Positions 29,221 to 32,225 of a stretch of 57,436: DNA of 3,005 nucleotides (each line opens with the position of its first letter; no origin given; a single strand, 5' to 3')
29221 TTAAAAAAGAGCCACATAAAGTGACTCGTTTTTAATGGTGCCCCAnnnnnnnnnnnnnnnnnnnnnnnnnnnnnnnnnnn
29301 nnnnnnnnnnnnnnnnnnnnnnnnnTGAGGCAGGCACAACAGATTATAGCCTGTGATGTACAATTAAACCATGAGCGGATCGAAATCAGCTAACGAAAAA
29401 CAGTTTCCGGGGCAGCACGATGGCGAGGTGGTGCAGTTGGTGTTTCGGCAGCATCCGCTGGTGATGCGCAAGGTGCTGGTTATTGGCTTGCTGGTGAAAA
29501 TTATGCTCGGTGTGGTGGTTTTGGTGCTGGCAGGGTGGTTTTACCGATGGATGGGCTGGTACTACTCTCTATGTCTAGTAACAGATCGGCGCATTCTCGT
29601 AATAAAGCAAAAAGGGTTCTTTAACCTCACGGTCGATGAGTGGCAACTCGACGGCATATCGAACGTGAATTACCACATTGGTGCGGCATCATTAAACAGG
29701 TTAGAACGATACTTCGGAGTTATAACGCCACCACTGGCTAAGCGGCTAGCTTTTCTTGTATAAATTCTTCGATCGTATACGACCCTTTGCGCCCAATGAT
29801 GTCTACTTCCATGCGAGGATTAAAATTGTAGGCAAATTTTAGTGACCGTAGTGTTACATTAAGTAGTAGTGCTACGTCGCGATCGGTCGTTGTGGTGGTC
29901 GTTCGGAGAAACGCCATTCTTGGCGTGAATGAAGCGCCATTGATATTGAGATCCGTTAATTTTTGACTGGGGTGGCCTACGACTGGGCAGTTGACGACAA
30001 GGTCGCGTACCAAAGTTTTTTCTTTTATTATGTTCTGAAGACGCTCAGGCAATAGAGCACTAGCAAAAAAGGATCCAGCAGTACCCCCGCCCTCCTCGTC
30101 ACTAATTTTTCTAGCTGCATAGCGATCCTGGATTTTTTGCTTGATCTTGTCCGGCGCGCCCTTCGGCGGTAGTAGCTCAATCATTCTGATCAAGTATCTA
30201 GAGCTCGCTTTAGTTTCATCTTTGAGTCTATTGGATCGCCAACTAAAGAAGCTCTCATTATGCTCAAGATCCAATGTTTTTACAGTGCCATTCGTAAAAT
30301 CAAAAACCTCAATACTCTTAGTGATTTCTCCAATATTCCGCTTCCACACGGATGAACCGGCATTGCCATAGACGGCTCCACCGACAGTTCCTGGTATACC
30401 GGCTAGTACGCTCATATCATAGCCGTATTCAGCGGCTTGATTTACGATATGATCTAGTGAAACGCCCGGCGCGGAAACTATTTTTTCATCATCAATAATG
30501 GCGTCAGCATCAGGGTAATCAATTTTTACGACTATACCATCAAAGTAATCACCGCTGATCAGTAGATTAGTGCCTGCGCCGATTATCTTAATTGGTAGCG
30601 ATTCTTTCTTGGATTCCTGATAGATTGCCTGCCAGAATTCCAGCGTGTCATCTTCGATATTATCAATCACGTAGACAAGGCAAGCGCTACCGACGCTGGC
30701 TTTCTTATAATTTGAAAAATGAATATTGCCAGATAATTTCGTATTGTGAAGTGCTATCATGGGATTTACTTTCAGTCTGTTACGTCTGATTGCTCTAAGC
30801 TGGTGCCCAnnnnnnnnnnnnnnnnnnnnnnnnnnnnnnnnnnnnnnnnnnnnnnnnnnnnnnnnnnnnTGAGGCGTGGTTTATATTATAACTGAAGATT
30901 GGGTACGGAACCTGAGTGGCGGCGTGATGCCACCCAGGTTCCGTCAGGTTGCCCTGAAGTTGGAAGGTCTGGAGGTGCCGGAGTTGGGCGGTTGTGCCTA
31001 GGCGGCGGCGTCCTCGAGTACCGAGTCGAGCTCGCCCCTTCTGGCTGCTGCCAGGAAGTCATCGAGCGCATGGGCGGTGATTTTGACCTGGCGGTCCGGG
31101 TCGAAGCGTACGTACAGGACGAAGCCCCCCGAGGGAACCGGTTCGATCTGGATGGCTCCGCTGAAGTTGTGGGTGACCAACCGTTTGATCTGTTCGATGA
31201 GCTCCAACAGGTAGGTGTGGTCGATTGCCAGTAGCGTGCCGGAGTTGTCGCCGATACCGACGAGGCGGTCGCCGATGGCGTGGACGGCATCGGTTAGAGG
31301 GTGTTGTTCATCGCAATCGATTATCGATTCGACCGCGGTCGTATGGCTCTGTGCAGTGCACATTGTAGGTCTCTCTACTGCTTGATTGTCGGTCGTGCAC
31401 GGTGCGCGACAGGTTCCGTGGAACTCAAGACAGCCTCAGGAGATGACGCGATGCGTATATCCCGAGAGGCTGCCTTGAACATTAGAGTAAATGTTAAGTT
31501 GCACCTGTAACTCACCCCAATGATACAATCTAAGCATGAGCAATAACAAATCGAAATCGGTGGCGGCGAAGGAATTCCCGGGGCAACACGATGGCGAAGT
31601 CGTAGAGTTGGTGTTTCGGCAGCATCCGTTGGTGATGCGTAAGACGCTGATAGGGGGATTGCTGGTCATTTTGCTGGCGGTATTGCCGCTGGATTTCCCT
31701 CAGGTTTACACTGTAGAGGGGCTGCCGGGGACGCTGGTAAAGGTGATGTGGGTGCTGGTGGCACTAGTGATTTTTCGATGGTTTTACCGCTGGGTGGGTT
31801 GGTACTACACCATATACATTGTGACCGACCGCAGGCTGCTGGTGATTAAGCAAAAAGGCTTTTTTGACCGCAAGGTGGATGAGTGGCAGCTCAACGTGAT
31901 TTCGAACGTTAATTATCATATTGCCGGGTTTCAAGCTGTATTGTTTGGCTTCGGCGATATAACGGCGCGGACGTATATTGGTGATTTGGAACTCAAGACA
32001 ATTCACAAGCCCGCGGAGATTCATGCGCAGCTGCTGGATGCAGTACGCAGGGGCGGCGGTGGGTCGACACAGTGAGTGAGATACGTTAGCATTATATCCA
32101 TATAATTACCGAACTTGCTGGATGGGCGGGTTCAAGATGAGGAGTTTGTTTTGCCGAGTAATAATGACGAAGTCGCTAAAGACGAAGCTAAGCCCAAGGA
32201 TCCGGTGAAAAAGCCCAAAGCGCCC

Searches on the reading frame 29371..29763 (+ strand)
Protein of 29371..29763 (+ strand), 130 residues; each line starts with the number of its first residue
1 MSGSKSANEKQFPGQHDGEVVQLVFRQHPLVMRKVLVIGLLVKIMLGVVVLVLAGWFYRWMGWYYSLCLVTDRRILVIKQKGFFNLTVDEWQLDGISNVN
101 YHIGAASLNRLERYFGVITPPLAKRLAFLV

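Call 58: search_protein_families(library=pfam, proteins=[window:29371-29763:+], max_evalue=0.001)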
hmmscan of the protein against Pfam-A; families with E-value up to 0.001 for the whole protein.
window:29371-29763:+ (130 aa): 1 family
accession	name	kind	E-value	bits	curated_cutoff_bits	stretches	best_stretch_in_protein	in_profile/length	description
PF14470.12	bPH_3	-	1.6e-05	25.7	23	1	66-105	23-62/95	Bacterial PH domain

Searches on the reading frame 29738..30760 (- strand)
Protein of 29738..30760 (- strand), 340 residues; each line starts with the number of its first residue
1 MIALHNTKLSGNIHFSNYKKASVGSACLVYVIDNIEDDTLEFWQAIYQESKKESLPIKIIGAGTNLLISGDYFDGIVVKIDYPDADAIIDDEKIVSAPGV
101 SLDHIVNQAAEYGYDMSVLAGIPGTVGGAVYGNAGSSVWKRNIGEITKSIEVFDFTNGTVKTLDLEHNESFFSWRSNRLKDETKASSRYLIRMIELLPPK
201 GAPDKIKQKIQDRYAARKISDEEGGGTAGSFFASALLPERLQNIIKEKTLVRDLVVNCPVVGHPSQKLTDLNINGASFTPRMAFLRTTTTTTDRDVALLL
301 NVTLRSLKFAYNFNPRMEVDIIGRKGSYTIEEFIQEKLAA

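Call 58: search_protein_families(library=pfam, proteins=[window:29738-30760:-], max_evalue=0.001)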
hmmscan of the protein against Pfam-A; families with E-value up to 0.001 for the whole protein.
window:29738-30760:- (340 aa): 1 family
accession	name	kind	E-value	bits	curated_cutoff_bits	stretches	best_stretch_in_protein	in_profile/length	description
PF01565.28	FAD_binding_4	-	7.8e-16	58.5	26.4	1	44-163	14-138/139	FAD binding domain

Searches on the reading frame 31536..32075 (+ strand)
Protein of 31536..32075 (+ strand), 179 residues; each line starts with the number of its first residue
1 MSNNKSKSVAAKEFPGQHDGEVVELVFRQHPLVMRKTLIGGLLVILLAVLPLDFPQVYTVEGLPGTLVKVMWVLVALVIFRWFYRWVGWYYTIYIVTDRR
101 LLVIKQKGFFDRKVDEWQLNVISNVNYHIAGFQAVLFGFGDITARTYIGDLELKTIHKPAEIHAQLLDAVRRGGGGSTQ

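Call 58: search_protein_families(library=pfam, proteins=[window:31536-32075:+], max_evalue=0.001)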
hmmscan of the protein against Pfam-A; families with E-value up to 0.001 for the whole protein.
window:31536-32075:+ (179 aa): 1 family
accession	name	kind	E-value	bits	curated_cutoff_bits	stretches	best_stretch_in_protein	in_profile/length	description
PF14470.12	bPH_3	-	9.7e-05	23.2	23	1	92-132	23-63/95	Bacterial PH domain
